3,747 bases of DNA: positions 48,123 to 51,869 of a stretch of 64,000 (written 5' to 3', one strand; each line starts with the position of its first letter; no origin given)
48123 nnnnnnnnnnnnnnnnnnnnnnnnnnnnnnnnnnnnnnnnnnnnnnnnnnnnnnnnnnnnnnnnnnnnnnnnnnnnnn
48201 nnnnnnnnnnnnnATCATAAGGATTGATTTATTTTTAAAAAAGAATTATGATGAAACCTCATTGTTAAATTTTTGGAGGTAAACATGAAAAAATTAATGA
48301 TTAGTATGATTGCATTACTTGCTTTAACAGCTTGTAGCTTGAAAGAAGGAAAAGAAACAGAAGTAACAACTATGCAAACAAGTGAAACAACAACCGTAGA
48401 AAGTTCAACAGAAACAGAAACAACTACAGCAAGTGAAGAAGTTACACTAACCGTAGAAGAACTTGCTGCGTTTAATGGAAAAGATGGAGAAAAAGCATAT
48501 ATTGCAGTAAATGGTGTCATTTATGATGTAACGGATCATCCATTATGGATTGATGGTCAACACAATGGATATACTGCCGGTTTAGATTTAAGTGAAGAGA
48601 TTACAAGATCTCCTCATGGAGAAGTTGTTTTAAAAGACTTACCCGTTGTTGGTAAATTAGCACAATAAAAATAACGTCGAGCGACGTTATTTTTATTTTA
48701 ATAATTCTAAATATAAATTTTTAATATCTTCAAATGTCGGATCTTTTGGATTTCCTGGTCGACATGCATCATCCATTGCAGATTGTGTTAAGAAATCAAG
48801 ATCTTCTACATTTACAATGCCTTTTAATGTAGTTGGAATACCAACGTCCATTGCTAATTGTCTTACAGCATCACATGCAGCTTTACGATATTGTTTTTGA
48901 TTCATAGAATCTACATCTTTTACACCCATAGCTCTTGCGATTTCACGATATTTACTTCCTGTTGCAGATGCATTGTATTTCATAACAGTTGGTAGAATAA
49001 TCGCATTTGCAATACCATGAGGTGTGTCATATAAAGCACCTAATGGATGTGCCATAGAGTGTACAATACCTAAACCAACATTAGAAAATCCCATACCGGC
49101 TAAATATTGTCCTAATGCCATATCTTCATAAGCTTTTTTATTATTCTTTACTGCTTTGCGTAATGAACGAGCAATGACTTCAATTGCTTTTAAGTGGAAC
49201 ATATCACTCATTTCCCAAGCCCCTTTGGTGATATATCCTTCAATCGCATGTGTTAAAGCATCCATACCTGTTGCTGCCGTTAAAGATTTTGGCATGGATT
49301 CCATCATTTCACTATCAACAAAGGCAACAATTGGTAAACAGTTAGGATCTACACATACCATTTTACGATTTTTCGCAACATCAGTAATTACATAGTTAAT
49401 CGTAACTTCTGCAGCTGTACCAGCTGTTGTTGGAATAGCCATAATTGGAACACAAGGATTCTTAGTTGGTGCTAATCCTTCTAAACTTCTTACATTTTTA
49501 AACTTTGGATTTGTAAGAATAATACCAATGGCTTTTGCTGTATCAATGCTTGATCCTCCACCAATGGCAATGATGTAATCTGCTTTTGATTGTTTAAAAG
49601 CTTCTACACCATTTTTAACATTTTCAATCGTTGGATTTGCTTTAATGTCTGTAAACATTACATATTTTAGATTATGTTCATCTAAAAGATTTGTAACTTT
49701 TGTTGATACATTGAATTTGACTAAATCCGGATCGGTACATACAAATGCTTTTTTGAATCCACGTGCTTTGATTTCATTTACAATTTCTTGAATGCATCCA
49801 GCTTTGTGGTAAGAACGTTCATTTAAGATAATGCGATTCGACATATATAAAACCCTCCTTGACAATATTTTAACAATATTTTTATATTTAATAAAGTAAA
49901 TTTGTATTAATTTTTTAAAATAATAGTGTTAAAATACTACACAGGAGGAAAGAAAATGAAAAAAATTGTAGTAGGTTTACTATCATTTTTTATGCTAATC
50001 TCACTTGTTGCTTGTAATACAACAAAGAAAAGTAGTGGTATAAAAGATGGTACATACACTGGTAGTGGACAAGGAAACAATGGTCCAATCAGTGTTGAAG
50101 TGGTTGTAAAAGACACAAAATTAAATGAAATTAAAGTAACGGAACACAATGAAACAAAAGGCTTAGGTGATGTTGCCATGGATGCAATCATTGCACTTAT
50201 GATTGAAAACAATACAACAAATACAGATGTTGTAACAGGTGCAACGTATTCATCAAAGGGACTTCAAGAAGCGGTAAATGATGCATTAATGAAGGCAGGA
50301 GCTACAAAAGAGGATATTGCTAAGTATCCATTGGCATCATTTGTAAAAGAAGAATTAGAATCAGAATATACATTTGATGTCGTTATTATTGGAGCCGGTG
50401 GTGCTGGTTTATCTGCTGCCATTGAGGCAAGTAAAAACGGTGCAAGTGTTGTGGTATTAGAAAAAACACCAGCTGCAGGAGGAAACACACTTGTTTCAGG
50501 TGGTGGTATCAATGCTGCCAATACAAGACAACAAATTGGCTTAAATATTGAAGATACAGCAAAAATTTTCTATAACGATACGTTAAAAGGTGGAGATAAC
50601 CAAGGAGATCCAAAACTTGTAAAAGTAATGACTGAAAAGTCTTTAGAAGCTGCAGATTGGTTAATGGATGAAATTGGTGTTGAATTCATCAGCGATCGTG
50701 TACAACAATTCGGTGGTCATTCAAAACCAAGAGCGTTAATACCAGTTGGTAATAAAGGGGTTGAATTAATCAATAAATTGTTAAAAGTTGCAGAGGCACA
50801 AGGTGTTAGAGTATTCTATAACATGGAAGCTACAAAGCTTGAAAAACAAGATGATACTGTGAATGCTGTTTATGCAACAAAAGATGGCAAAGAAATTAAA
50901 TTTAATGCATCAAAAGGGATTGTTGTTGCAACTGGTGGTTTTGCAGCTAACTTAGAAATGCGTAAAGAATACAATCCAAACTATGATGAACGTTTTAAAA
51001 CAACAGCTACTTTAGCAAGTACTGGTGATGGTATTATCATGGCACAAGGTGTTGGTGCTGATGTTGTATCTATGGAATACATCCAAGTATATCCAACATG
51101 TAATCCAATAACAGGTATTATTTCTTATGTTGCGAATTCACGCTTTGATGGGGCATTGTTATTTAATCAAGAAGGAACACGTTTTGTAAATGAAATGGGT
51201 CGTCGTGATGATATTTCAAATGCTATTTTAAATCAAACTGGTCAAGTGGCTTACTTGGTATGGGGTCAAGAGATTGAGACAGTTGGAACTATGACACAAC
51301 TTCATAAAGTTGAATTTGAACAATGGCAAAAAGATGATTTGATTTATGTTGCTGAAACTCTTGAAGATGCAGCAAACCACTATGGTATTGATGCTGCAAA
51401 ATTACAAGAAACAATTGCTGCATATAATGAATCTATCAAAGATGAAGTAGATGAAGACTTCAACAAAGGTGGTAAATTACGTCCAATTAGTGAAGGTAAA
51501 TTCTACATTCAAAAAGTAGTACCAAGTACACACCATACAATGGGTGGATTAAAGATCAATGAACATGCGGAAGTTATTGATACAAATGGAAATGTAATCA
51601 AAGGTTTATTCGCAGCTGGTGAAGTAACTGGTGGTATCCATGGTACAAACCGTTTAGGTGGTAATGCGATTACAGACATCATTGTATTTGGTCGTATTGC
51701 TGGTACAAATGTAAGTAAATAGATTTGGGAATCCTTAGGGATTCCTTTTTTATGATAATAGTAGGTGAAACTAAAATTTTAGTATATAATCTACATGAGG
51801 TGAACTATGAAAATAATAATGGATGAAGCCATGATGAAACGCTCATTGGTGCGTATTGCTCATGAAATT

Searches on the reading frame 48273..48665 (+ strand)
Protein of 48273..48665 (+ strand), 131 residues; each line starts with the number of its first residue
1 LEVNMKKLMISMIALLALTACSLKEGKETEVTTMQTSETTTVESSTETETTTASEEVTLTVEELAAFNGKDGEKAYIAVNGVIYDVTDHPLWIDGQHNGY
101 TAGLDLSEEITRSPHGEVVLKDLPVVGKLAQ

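Call 76: search_protein_families(library=pfam, proteins=[window:48273-48665:+], max_evalue=0.00001)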
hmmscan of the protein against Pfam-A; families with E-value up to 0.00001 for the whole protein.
window:48273-48665:+ (131 aa): 1 family
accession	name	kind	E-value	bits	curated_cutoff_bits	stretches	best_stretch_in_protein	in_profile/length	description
PF00173.33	Cyt-b5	-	3.1e-06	27.6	23.7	1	60-129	1-73/74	Cytochrome b5-like Heme/Steroid binding domain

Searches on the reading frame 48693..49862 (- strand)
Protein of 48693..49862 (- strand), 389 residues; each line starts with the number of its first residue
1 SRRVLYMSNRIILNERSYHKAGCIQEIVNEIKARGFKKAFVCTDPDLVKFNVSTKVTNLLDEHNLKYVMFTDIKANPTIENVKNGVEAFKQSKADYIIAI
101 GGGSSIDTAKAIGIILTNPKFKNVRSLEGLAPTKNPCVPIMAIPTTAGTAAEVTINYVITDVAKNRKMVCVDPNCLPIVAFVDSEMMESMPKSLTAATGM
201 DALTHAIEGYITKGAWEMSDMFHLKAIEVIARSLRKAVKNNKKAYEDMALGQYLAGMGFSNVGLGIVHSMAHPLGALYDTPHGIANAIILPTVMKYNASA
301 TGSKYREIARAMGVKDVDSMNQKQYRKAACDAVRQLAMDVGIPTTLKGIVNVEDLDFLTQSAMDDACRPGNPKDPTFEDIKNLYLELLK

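Call 22: search_protein_families(library=pfam, proteins=[window:48693-49862:-], max_evalue=0.00001)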
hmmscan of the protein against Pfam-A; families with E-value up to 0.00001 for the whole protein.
window:48693-49862:- (389 aa): 3 families
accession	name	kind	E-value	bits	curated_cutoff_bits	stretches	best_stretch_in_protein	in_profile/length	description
PF25137.1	ADH_Fe_C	-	7.5e-63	212.2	27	1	195-386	1-192/194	Fe-containing alcohol dehydrogenase family, C-terminal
PF00465.25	Fe-ADH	-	1.8e-47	161.5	31.3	1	16-183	3-167/168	Iron-containing alcohol dehydrogenase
PF13685.12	Fe-ADH_2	-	2.9e-11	44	28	1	21-114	4-95/149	Iron-containing alcohol dehydrogenase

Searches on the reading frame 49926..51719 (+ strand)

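Call 22: search_protein_families(library=pfam, proteins=[window:49926-51719:+], max_evalue=0.00001)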
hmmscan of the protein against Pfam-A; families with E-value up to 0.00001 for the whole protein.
window:49926-51719:+ (598 aa): 10 families
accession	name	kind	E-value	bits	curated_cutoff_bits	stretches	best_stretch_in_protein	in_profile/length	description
PF00890.30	FAD_binding_2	-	3.2e-86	290.6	20.4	1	151-581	1-413/414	FAD binding domain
PF01266.30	DAO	-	1.5e-19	71.2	27.9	2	151-200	1-52/353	FAD dependent oxidoreductase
PF03486.20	HI0933_like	-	1.1e-17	64.8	50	1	151-203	2-55/244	HI0933-like protein Rossmann domain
PF04205.19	FMN_bind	-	1.9e-16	60.9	22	1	50-121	1-76/77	FMN-binding domain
PF12831.13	FAD_oxidored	-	1.2e-10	41.7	27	1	151-329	1-138/416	FAD dependent oxidoreductase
PF07992.20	Pyr_redox_2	-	1.1e-09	38.5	26.1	1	150-348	1-119/291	Pyridine nucleotide-disulphide oxidoreductase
PF01946.23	Thi4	-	1.5e-08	34.6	26.2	1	144-196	12-65/235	Thi4 family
PF13450.12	NAD_binding_8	-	6.2e-07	30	21.9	1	154-188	1-35/68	NAD(P)-binding Rossmann-like domain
PF01494.25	FAD_binding_3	-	9e-07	28.9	22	1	150-328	2-150/349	FAD binding domain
PF13738.12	Pyr_redox_3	-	9.2e-06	25.5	30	0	153-181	1-30/305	Pyridine nucleotide-disulphide oxidoreductase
